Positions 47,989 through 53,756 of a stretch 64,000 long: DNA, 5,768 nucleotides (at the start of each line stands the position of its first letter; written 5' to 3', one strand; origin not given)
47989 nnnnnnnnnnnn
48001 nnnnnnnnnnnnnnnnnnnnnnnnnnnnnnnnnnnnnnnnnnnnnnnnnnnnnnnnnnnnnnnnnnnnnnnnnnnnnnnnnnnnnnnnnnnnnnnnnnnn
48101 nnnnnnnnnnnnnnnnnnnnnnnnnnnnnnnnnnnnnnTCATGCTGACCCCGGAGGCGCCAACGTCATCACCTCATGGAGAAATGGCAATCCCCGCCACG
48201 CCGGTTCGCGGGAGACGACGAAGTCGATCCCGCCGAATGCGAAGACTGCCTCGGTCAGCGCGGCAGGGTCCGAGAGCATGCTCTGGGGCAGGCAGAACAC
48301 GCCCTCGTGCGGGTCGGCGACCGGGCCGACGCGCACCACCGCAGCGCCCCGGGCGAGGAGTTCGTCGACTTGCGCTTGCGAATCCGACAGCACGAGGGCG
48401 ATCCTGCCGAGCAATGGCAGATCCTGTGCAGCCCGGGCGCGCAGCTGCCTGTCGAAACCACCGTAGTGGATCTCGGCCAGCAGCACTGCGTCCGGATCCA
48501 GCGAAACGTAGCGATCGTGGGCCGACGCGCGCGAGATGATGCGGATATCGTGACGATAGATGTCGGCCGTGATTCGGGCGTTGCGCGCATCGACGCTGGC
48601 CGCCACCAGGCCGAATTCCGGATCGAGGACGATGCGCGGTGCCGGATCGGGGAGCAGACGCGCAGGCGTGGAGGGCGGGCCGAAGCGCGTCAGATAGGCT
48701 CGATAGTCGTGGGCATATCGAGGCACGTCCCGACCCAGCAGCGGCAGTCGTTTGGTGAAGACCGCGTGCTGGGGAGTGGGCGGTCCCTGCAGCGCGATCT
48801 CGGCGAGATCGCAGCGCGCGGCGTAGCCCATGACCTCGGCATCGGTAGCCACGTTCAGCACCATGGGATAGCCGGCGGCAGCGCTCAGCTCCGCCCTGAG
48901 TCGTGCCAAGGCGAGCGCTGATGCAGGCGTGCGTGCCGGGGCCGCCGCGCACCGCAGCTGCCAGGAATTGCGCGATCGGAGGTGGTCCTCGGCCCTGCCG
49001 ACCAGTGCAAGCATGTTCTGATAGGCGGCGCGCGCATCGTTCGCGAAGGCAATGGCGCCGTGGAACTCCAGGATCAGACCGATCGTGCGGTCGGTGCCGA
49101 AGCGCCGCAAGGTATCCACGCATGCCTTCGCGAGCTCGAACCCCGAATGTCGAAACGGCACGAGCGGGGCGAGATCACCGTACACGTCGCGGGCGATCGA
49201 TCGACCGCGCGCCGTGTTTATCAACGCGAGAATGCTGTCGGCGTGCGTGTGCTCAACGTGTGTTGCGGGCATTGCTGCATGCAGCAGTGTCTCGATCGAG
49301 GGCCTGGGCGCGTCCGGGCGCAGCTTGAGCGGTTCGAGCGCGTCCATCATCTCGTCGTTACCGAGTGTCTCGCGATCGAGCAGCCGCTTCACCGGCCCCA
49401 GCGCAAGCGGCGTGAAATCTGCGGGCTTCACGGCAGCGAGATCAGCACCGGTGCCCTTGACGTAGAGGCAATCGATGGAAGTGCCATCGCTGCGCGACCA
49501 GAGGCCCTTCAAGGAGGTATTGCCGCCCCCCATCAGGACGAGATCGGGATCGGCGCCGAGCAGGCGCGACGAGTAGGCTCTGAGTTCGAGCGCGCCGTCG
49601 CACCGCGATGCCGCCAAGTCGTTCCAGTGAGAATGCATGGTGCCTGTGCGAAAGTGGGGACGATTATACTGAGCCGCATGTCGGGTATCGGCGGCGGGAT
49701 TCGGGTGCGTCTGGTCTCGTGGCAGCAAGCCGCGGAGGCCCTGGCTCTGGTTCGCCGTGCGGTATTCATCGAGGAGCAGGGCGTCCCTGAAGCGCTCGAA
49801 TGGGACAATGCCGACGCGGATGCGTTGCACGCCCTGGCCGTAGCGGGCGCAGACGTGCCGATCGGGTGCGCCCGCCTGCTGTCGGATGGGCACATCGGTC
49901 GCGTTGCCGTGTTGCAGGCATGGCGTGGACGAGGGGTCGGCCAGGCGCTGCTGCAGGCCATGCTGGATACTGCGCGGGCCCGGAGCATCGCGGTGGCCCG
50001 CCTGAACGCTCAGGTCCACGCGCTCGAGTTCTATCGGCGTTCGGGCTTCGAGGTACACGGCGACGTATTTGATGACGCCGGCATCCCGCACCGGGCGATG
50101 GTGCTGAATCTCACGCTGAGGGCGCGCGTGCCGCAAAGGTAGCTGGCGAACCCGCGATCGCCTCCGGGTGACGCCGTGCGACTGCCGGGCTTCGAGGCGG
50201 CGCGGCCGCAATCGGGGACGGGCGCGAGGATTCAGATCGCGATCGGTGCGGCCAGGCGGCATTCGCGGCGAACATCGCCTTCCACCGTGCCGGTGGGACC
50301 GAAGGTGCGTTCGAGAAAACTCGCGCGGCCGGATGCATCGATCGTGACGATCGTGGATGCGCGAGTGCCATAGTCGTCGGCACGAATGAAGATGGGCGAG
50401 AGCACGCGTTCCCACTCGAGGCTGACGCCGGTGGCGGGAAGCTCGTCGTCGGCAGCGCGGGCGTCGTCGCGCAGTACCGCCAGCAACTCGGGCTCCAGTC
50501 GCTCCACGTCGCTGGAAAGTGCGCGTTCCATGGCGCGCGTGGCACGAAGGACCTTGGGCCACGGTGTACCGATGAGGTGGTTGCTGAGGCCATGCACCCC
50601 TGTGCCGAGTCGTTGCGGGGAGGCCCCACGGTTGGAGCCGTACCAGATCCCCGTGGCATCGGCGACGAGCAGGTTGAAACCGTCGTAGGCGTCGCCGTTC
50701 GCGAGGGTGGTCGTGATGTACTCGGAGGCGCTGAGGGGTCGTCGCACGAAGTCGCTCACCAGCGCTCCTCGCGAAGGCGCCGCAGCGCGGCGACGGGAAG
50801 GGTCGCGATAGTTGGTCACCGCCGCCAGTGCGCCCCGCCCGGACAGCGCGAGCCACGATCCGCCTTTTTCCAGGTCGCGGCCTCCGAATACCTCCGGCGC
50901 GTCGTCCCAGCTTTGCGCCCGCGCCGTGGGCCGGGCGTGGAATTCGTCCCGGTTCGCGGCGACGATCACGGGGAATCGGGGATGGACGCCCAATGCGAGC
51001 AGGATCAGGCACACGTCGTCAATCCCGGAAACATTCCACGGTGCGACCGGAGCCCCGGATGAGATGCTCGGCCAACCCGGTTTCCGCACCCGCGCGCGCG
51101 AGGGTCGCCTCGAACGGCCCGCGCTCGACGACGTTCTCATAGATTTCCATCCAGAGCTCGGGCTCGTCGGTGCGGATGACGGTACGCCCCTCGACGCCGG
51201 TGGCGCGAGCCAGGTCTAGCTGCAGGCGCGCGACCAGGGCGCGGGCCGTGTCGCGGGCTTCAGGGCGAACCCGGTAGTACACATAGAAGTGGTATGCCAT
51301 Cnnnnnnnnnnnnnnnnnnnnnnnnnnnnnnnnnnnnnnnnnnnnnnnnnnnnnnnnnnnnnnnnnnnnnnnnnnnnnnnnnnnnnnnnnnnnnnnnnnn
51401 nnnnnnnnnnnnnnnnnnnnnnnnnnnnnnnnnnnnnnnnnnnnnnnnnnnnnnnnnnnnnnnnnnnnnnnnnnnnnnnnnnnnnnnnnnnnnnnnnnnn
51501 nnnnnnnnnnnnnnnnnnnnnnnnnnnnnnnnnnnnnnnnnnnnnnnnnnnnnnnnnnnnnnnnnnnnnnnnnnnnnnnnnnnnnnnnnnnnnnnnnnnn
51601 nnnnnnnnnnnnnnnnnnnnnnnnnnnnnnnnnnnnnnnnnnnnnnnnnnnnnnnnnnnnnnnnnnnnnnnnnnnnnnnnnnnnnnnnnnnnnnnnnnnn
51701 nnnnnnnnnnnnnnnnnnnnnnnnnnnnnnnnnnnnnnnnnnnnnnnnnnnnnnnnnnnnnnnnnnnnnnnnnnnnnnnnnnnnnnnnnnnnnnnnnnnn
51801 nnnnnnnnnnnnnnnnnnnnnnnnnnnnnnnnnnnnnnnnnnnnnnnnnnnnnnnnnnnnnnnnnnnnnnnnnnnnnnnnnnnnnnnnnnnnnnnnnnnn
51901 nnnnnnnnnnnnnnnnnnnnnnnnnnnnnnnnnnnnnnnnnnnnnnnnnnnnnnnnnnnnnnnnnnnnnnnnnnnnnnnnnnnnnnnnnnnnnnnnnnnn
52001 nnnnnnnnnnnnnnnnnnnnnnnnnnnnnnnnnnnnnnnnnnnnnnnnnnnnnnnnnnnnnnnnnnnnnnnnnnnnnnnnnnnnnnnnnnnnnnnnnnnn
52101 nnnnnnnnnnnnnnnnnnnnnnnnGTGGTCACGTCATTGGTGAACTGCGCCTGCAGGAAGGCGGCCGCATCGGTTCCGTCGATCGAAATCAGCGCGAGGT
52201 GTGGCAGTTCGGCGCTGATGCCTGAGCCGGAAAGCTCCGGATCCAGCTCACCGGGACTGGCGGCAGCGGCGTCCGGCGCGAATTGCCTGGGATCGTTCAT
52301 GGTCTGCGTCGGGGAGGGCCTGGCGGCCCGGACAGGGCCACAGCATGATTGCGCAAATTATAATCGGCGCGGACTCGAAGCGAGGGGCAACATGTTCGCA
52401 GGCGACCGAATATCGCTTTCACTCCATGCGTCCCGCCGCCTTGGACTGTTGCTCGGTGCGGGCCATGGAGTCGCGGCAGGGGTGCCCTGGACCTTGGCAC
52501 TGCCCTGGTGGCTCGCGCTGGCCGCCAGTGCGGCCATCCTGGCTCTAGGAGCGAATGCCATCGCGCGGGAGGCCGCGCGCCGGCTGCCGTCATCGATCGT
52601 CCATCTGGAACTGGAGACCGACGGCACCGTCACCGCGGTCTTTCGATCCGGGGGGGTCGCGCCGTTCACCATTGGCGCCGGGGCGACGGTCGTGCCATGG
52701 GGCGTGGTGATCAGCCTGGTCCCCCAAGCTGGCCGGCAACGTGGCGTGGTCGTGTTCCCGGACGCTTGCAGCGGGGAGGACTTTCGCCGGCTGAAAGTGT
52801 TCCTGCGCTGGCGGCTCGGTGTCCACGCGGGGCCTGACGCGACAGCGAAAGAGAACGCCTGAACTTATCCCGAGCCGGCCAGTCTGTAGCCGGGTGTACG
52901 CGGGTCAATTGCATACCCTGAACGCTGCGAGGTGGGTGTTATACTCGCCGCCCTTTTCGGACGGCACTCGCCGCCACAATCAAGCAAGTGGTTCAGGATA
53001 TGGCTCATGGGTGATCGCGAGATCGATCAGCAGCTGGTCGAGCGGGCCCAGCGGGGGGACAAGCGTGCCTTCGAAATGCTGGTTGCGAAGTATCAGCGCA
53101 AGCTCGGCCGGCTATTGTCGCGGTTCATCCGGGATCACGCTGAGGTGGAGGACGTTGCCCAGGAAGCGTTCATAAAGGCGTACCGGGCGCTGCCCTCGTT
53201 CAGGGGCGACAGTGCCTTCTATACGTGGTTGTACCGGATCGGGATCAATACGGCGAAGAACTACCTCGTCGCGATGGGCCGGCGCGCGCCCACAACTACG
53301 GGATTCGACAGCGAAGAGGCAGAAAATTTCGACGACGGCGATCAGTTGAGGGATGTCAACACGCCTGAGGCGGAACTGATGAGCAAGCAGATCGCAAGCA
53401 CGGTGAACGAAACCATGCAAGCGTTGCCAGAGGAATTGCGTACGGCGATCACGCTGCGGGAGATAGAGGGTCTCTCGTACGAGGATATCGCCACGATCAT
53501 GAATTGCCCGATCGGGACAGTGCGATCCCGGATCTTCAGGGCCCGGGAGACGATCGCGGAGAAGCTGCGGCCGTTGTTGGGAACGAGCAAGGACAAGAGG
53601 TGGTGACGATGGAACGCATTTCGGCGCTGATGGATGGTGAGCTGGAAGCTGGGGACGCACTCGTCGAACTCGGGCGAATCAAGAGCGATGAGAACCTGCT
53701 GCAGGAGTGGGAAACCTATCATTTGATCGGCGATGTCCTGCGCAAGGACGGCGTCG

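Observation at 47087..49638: mtnA translationally coupled to a 499-aa class II aldolase with a decayed SDR domain: possible DHAP-shunt / 5-deoxyribose-type salvage pair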

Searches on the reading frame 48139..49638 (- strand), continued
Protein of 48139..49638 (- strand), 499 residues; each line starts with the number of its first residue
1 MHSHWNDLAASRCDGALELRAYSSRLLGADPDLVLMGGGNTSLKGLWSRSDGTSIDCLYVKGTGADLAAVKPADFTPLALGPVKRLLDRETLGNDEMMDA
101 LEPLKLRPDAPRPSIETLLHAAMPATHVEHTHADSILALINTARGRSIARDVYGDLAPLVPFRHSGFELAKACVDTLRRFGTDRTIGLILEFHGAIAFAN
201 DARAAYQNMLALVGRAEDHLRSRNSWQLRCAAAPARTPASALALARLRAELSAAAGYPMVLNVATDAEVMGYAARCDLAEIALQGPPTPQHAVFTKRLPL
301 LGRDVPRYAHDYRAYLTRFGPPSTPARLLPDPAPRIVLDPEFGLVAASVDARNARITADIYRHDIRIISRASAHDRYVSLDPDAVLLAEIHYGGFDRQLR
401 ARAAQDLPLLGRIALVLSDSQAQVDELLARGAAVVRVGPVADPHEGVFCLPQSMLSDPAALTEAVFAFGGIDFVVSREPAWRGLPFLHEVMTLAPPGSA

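Call 89: search_protein_families(library=pfam, proteins=[P0294, P0331, P0204, P0283, P0212, P0260, P0328], max_evalue=0.001)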
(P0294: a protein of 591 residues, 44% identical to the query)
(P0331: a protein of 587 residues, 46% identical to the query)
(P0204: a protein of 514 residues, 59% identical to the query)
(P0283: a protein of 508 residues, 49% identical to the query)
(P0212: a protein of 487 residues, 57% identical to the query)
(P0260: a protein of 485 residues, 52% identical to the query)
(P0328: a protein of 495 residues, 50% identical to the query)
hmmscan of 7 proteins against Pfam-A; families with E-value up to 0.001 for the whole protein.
P0294 (591 aa): 2 families
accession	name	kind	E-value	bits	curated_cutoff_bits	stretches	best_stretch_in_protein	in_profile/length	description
PF01008.23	IF-2B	-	1.8e-82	277.2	22.4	1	286-575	1-278/280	Initiation factor 2 subunit family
PF00596.27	Aldolase_II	-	4.3e-51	173.8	22.2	1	14-190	1-182/183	Class II Aldolase and Adducin N-terminal domain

P0331 (587 aa): 2 families
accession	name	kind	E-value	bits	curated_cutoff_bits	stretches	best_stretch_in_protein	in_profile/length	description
PF01008.23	IF-2B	-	1.4e-79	267.7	22.4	1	284-577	1-280/280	Initiation factor 2 subunit family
PF00596.27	Aldolase_II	-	3.2e-49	167.7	22.2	1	16-193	2-182/183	Class II Aldolase and Adducin N-terminal domain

P0204 (514 aa): 2 families
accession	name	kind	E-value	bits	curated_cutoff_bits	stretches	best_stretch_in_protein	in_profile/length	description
PF01008.23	IF-2B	-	3.3e-79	266.5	22.4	1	211-501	2-279/280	Initiation factor 2 subunit family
PF00072.30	Response_reg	-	5e-20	72.2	30.2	1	34-129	1-92/111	Response regulator receiver domain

P0283 (508 aa): 2 families
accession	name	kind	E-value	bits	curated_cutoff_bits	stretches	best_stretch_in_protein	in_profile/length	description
PF01008.23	IF-2B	-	4.7e-78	262.7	22.4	1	208-494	2-280/280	Initiation factor 2 subunit family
PF00596.27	Aldolase_II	-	8.3e-13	49.1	22.2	1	19-103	5-96/183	Class II Aldolase and Adducin N-terminal domain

P0212 (487 aa): 1 family
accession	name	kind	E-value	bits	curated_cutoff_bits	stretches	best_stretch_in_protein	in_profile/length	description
PF01008.23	IF-2B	-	2.8e-86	289.7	22.4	1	176-469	2-280/280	Initiation factor 2 subunit family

P0260 (485 aa): 1 family
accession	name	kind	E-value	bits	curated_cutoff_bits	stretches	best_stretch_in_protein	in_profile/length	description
PF01008.23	IF-2B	-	2.3e-77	260.4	22.4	1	149-443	2-279/280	Initiation factor 2 subunit family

P0328 (495 aa): 1 family
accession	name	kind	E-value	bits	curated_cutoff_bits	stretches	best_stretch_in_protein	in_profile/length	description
PF01008.23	IF-2B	-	4e-72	243.2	22.4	1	165-458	2-278/280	Initiation factor 2 subunit family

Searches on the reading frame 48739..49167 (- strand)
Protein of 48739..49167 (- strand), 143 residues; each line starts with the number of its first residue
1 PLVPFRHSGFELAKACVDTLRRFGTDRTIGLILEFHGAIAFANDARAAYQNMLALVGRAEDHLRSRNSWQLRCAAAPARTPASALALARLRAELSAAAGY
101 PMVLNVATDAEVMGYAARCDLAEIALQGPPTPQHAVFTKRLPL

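Call 59: find_related_loci(query=A2, collection=metagenome_contigs, flank=6000)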
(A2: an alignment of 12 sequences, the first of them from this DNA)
Query A2 (143 aa) in metagenome_contigs; peptide patterns used: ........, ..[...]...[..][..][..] (x = any residue, [..] = any of these).
409 stretches matched a pattern; 59 encode a relative of the query (tblastn E <= 1e-3); 59 distinct loci.
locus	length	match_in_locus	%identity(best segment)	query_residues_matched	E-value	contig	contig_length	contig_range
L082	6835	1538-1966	73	1-143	7e-69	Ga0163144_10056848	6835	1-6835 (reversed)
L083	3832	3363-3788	73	1-142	2e-65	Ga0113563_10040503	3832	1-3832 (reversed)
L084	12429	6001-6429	66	1-143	6e-58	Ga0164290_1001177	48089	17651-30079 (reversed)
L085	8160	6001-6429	62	1-143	5e-55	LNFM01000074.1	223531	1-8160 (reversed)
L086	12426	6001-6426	58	1-142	7e-48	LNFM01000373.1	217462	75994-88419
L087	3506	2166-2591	54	1-143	1e-47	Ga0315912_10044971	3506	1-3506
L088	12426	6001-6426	58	1-142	2e-46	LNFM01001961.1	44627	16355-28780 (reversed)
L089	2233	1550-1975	54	1-142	4e-46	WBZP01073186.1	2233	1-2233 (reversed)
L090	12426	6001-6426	54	1-142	3e-45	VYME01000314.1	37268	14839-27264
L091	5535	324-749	52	1-143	2e-44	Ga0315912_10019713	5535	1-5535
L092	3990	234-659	57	1-142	7e-44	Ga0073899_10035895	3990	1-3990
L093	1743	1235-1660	50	1-143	1e-43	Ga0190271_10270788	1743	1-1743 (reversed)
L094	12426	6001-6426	55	1-143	4e-43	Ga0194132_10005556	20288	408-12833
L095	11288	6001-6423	51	1-143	2e-42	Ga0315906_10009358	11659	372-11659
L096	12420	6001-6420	53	1-143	2e-42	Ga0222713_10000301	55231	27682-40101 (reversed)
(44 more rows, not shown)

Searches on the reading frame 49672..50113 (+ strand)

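Call 12: search_protein_families(library=pfam, proteins=[window:49672-50113:+], max_evalue=0.001)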
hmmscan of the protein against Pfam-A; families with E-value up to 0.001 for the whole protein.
window:49672-50113:+ (147 aa): 5 families
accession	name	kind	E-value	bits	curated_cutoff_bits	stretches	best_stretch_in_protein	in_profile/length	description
PF13673.13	Acetyltransf_10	-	1.4e-18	67.6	23.6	1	31-146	12-127/128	Acetyltransferase (GNAT) domain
PF00583.31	Acetyltransf_1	-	3.3e-13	50.4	20.7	1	40-126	22-116/116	Acetyltransferase (GNAT) family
PF13508.13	Acetyltransf_7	-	8.9e-13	48.9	27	1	61-128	12-84/84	Acetyltransferase (GNAT) domain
PF13527.13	Acetyltransf_9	-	6.7e-06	26.6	25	1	73-128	73-126/127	Acetyltransferase (GNAT) domain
PF14542.12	Acetyltransf_CG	-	0.0003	21.3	30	1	78-109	30-61/80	GCN5-related N-acetyl-transferase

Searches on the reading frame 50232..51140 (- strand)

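Call 12: search_protein_families(library=pfam, proteins=[window:50232-51140:-], max_evalue=0.001)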
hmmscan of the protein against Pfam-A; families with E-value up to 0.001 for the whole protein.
window:50232-51140:- (302 aa): 1 family
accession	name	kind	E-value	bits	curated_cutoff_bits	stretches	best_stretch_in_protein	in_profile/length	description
PF05742.17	TANGO2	-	6.3e-65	220.3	22.6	1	44-280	2-255/257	Transport and Golgi organisation 2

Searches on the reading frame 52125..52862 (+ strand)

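Call 12: search_protein_families(library=pfam, proteins=[window:52125-52862:+], max_evalue=0.001)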
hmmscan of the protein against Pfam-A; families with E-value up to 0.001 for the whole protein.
window:52125-52862:+ (245 aa): 1 family
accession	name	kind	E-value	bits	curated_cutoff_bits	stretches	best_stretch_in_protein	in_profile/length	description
PF07254.17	Cpta_toxin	-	3.2e-11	43.9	27.3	1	96-230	3-132/133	Membrane-bound toxin component of toxin-antitoxin system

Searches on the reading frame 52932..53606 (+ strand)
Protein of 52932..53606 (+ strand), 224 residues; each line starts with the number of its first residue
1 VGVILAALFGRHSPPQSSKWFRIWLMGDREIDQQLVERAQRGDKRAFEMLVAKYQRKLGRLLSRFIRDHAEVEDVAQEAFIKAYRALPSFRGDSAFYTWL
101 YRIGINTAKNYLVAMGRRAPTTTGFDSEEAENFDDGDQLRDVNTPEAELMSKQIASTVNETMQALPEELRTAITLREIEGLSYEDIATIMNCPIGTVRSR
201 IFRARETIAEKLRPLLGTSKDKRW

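Call 12: search_protein_families(library=pfam, proteins=[window:52932-53606:+], max_evalue=0.001)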
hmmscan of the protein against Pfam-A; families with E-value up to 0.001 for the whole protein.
window:52932-53606:+ (224 aa): 5 families
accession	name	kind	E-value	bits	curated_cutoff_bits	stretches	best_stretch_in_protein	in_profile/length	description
PF08281.18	Sigma70_r4_2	-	5.7e-18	64.7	25.7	1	160-207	6-53/54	Sigma-70, region 4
PF04542.20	Sigma70_r2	-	1.4e-17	63.7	24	1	50-113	1-66/71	Sigma-70 region 2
PF04545.22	Sigma70_r4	-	6.6e-10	38.8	24.1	1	162-206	2-46/50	Sigma-70, region 4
PF07638.17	Sigma70_ECF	-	3.3e-09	37.4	21.1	1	34-212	6-183/185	ECF sigma factor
PF12645.13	HTH_16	-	0.0001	22.8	22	1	34-91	2-65/65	Helix-turn-helix domain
